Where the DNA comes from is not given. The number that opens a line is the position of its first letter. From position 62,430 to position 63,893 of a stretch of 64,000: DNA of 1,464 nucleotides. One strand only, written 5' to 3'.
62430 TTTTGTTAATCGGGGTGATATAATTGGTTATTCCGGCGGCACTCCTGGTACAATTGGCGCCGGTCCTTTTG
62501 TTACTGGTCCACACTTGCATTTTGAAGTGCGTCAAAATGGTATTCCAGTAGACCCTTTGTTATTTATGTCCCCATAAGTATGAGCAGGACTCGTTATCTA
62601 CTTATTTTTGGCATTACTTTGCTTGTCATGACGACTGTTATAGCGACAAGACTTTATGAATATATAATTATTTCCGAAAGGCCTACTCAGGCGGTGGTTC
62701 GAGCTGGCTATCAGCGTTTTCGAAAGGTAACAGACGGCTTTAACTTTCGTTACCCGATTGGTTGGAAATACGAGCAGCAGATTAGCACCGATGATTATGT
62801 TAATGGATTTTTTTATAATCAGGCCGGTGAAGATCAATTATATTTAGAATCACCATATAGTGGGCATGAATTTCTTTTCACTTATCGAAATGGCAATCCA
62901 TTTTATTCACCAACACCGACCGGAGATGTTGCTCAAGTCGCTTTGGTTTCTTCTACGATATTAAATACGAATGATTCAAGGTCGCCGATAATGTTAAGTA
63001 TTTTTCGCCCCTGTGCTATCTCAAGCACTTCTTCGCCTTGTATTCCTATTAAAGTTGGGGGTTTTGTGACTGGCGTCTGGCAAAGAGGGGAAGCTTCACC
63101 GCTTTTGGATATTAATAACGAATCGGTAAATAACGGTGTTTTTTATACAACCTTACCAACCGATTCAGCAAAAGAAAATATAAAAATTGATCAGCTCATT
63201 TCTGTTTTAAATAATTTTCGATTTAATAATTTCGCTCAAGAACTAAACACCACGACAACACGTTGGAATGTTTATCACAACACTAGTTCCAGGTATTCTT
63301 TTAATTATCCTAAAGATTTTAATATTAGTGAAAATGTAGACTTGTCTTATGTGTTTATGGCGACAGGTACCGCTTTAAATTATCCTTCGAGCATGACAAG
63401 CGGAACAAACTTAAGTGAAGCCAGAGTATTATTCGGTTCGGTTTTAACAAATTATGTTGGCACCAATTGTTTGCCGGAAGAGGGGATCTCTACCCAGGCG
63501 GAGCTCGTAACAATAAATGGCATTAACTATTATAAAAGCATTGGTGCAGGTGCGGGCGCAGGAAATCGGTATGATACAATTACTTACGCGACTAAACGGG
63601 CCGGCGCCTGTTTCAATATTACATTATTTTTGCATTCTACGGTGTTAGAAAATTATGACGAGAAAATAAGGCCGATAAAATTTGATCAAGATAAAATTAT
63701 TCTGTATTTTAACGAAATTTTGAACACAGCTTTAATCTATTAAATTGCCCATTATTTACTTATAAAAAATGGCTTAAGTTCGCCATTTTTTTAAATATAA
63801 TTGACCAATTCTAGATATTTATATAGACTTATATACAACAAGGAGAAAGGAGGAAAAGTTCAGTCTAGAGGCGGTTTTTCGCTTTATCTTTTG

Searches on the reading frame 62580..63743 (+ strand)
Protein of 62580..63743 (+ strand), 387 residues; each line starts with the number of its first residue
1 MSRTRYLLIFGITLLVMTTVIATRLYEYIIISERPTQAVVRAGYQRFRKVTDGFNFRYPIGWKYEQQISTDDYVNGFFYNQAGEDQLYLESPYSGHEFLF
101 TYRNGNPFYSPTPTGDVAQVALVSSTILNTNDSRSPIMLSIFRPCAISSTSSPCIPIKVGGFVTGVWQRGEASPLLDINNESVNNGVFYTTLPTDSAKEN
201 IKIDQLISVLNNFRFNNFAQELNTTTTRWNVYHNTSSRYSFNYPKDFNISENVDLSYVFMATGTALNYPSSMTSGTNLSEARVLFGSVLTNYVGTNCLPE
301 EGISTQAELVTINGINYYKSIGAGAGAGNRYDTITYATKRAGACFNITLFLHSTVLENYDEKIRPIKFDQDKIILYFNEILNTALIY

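Call 95: find_encoding_contigs(protein=window:62580-63743:+, flank=10000, max_places=3)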
Protein window:62580-63743:+ (387 aa): 3 contigs read that carry it; 2 places shown.
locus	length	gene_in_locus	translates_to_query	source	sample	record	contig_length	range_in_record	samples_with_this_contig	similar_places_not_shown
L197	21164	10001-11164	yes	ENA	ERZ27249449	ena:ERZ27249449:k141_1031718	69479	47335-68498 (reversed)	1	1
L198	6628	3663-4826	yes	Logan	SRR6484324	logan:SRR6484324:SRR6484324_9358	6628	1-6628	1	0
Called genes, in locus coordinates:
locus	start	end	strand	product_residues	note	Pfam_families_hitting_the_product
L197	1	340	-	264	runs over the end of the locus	PF02900:LigB, PF01875:Memo (weak)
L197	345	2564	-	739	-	PF00768:Peptidase_S11, PF13354:Beta-lactamase2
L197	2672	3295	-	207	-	-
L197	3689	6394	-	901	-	PF02861:Clp_N, PF23569:NBD_SMAX1, PF00004:AAA, PF17871:AAA_lid_9, PF00004:AAA, PF07724:AAA_2, PF07728:AAA_5, PF10431:ClpB_D2-small, +8 more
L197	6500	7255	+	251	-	PF03808:Glyco_tran_WecG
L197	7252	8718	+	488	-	PF00749:tRNA-synt_1c, PF19269:Anticodon_2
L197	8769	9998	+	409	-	PF01551:Peptidase_M23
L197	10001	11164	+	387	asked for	-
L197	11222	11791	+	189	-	-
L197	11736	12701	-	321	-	PF13495:Phage_int_SAM_4 (weak), PF02899:Phage_int_SAM_1, PF00589:Phage_integrase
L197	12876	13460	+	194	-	-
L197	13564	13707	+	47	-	PF03804:DUF325 (weak), PF24441:DUF7560 (faint), PF13717:Zn_ribbon_4 (faint)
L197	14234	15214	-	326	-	PF08478:POTRA_1 (weak)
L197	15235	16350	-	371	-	PF01168:Ala_racemase_N, PF00842:Ala_racemase_C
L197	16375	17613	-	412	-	PF02403:Seryl_tRNA_N, PF00587:tRNA-synt_2b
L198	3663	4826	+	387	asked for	-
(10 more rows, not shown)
